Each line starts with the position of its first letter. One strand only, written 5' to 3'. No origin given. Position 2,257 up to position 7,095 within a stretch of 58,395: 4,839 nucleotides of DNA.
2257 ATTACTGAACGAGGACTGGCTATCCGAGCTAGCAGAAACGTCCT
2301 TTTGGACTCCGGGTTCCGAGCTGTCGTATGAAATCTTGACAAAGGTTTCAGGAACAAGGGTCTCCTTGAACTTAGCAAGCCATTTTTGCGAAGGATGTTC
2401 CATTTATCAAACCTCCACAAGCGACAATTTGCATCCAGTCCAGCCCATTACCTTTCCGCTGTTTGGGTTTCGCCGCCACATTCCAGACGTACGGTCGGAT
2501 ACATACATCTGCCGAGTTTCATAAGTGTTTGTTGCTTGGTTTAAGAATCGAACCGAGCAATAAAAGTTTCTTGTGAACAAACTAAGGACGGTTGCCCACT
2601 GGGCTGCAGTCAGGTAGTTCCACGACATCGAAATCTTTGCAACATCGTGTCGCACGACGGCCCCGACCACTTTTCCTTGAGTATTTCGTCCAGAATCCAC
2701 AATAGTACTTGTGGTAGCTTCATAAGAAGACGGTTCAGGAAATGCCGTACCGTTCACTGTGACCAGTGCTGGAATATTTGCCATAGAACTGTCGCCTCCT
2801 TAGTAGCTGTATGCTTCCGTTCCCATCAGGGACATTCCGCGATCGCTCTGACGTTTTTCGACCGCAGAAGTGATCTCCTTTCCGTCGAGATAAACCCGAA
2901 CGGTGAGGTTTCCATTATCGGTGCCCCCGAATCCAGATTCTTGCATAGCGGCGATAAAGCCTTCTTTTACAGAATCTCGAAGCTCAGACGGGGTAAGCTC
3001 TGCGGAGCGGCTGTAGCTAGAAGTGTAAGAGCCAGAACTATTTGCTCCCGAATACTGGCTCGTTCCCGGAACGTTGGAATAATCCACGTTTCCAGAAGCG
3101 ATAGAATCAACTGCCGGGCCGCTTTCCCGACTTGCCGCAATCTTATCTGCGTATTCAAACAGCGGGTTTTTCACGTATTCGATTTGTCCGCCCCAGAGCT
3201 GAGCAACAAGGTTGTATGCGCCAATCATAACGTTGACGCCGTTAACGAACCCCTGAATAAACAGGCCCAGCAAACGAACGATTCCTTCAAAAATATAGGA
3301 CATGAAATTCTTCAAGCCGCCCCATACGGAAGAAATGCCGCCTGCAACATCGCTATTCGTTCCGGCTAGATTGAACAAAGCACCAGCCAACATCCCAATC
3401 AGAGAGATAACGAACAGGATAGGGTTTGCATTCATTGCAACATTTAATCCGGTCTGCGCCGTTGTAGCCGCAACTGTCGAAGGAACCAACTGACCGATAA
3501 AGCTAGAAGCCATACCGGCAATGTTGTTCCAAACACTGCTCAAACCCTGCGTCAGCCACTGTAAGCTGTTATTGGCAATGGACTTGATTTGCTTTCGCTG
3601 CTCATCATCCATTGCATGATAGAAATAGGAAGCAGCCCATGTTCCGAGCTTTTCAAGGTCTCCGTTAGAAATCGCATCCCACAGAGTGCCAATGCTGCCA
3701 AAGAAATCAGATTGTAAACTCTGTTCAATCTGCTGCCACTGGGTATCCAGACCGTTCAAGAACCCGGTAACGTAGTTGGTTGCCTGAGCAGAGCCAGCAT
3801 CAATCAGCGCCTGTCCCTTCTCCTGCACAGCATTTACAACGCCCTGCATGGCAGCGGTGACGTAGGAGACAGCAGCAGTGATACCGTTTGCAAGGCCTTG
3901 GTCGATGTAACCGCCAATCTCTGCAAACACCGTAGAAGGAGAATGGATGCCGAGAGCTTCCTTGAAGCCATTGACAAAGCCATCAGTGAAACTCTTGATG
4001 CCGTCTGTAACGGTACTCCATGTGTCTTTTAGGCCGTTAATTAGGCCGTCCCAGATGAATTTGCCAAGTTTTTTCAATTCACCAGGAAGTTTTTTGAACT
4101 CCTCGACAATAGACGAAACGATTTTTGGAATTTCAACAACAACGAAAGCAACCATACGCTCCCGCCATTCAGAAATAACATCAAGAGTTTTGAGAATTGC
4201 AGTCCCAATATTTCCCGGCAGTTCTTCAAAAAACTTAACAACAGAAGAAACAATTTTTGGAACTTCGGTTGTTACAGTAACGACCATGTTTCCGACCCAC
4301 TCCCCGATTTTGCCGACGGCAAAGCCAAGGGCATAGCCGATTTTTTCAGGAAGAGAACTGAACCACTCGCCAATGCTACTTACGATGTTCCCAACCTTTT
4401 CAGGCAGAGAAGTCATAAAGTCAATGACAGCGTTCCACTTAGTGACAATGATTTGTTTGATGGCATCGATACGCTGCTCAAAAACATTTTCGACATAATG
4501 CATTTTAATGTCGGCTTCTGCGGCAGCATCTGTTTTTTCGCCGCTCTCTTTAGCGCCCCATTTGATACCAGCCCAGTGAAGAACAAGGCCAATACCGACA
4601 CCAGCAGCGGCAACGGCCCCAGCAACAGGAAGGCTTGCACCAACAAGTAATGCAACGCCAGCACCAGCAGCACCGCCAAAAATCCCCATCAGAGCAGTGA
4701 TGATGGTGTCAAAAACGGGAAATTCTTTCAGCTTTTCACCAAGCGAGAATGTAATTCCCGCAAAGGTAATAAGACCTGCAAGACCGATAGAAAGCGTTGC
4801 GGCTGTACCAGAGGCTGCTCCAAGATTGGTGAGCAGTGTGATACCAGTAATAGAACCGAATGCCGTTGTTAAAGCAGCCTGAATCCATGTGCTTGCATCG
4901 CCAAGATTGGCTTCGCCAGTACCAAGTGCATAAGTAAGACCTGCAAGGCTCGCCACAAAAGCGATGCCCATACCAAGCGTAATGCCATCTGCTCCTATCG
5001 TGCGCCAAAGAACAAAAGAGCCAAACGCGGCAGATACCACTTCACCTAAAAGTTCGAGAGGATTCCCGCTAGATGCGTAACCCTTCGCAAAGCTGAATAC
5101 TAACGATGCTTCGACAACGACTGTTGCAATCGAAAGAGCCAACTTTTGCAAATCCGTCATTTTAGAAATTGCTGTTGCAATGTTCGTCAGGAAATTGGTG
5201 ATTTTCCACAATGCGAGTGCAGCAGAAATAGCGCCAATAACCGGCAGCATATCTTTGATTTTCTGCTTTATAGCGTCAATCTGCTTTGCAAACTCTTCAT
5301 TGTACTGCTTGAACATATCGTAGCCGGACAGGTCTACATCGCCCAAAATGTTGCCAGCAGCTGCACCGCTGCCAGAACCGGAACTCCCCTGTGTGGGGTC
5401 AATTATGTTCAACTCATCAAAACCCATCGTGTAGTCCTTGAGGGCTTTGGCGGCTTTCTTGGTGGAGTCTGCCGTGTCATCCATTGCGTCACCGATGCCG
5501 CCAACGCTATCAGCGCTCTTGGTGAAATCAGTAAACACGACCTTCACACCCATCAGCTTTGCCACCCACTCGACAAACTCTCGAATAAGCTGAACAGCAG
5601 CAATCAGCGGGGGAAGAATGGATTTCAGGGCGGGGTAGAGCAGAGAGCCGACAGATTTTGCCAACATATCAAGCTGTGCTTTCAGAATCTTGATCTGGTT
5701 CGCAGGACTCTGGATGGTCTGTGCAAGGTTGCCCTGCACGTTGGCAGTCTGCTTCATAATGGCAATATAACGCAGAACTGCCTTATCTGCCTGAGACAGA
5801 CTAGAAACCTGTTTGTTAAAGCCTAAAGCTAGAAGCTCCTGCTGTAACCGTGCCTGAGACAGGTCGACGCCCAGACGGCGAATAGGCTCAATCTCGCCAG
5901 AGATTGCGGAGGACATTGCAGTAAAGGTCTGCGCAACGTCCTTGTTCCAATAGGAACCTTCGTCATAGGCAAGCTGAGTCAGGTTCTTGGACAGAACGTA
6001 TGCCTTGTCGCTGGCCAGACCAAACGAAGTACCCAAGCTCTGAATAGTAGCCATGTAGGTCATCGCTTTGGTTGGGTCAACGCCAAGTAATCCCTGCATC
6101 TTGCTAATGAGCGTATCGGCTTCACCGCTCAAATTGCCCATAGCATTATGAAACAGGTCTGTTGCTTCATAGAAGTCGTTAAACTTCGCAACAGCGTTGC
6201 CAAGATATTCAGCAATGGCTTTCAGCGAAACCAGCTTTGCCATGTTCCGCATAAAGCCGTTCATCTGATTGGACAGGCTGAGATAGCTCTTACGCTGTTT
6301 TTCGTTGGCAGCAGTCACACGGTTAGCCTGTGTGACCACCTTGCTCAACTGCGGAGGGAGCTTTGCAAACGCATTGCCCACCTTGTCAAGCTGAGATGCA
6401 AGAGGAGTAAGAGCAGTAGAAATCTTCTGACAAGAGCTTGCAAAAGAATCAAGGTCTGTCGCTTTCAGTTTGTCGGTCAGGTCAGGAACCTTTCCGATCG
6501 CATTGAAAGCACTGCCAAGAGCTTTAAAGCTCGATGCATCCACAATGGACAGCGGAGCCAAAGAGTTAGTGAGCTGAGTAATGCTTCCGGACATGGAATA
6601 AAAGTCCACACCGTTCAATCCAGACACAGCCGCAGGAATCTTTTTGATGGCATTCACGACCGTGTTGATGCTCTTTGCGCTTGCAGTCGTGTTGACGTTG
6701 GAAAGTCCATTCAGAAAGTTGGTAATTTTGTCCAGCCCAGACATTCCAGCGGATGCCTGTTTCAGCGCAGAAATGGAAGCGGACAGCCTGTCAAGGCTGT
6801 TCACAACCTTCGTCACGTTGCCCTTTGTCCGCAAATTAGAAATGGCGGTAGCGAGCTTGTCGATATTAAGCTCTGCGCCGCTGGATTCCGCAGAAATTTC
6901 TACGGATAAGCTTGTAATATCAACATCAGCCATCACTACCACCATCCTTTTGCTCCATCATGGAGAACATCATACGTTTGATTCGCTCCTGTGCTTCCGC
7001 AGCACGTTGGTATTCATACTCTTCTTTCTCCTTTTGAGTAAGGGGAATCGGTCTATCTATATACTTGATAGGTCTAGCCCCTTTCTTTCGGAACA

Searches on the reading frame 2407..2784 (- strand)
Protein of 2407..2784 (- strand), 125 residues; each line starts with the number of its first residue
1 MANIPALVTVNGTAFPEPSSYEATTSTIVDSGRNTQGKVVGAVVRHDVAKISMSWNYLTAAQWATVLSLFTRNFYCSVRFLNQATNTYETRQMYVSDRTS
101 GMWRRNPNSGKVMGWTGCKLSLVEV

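Call 43: find_homologous_proteins(query=window:2407-2784:-, max_evalue=0.00001)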
Query window:2407-2784:- (125 aa): 2192 proteins with E <= 0.00001 among 2197 candidates; the best 120 are listed.
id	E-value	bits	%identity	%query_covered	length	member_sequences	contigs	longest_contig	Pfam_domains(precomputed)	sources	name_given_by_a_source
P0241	7.4e-75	267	96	100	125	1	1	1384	PF20458.4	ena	-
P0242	3.6e-74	265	95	100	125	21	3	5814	PF20458.4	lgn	-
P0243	4.6e-74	264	94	100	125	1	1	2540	PF20458.4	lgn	-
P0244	7.3e-74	264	97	100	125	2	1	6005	PF20458.4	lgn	-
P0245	1.1e-73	263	95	100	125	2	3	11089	PF20458.4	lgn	-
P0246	1.7e-73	262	94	100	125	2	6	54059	PF20458.4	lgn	-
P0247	2.3e-73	262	94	100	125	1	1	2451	PF20458.4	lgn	-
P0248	3.9e-73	261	94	100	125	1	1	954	PF20458.4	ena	-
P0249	7.7e-73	260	93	100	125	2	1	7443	PF20458.4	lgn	-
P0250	1.5e-71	256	93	100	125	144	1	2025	PF20458.4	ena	-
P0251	2.2e-64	233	84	100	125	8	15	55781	PF20458.4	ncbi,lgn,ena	-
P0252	2.4e-64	233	85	100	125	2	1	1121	PF20458.4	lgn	-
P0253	2.7e-64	233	84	100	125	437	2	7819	PF20458.4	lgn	-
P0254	5.0e-64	232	84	100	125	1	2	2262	PF20458.4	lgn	-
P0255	6.0e-64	232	83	100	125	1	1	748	PF20458.4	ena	-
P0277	1.3e-62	227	81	99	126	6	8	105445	PF20458.4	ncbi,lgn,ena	-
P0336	1.9e-54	201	72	98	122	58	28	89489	PF20458.4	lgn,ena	-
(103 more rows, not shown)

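Call 44: find_encoding_contigs(protein=P0277, flank=10000, max_places=4)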
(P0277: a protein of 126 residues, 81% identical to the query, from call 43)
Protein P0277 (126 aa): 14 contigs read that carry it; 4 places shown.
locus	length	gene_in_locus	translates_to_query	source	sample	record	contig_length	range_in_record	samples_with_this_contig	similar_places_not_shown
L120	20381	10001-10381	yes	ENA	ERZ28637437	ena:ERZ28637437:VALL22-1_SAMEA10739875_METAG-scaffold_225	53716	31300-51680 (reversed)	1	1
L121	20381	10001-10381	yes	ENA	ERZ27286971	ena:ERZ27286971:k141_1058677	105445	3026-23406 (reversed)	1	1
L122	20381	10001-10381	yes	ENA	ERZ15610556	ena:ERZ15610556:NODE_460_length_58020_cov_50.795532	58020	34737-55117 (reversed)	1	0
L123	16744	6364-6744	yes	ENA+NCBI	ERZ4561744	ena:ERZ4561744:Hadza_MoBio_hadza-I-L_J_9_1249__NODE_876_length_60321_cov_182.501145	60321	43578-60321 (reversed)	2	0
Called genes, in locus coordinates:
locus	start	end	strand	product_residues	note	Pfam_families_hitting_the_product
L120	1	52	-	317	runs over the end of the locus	-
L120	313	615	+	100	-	-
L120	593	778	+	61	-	-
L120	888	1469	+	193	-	-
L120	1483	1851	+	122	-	-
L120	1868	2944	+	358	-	PF03864:Phage_cap_E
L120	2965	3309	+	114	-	-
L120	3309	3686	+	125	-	-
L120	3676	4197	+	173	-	-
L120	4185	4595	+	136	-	-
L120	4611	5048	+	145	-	-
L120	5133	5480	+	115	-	PF16478:DUF5055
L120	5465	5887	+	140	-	-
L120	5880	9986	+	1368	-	-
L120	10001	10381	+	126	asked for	PF20458:DUF6711 (weak)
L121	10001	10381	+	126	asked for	PF20458:DUF6711 (weak)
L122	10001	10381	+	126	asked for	PF20458:DUF6711 (weak)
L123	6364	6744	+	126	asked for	PF20458:DUF6711 (weak)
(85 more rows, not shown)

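Call 63: find_encoding_contigs(protein=P0336, flank=10000, max_places=3)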
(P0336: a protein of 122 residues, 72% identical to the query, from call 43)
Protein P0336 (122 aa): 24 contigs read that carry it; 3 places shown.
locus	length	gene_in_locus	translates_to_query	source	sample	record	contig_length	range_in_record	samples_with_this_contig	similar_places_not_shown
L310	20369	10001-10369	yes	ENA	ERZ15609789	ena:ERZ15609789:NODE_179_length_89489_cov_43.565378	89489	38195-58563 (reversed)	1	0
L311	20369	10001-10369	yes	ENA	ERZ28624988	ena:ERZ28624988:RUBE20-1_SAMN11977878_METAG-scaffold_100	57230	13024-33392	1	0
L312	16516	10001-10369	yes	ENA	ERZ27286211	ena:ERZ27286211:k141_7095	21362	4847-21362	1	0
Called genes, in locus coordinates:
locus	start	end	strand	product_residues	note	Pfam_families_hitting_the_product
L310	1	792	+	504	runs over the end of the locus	PF05133:SPP1_portal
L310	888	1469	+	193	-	-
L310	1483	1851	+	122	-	-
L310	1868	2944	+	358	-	PF03864:Phage_cap_E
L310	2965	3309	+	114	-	-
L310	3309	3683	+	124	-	-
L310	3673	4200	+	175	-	-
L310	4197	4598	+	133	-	-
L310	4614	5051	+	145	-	-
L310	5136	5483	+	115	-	PF16478:DUF5055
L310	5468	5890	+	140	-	-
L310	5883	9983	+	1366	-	-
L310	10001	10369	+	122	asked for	PF20458:DUF6711 (weak)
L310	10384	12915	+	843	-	PF19789:DUF6273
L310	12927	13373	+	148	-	-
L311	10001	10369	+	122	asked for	PF20458:DUF6711 (weak)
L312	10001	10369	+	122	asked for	PF20458:DUF6711 (weak)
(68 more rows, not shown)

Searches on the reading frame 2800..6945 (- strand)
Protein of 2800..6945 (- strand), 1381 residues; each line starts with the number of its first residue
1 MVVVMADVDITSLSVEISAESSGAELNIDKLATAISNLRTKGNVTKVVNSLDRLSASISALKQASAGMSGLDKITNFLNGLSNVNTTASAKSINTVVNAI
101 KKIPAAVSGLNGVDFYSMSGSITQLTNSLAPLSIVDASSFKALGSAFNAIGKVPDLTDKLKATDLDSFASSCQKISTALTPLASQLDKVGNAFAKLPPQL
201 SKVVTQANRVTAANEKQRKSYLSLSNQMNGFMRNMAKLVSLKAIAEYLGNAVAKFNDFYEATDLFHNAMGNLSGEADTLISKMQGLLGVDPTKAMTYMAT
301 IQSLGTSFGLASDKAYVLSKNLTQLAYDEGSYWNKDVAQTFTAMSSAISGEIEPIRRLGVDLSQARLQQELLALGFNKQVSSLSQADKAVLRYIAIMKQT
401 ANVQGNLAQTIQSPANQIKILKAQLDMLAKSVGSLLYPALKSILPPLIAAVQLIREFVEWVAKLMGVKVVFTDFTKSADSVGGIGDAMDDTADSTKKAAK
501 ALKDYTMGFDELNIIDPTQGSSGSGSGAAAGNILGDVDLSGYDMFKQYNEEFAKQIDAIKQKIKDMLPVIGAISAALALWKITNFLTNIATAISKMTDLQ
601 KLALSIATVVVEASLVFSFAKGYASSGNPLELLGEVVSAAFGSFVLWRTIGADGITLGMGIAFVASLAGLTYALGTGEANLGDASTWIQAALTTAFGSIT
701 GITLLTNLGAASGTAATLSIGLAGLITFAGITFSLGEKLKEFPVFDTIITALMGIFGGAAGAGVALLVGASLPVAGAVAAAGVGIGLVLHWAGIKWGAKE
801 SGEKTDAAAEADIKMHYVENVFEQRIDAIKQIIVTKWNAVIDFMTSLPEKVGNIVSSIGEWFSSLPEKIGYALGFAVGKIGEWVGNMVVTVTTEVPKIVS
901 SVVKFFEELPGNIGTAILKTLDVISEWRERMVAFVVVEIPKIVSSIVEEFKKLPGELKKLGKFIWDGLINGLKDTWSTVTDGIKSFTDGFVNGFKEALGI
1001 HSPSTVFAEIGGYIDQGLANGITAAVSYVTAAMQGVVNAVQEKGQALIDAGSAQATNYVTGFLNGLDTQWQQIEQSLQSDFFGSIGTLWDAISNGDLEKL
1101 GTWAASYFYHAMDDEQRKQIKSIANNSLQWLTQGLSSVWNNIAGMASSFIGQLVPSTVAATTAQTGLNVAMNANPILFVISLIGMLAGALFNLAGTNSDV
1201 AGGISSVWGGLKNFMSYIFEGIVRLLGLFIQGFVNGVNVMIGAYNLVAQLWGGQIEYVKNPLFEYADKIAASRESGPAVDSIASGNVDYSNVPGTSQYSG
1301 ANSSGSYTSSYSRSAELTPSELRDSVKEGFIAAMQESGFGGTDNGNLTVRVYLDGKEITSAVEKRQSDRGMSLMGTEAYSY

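Call 10: search_protein_families(library=pfam, proteins=[window:2800-6945:-], max_evalue=0.01)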
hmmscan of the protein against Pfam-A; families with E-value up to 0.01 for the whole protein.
window:2800-6945:- (1381 aa): 2 families
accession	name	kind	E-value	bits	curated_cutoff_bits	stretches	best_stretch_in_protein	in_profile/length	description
PF04513.17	Baculo_PEP_C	-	3.4e-07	30.9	38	0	154-279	16-130/140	Baculovirus polyhedron envelope protein, PEP, C terminus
PF00435.27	Spectrin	-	0.0033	18.3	29.9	0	1031-1078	51-97/105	Spectrin repeat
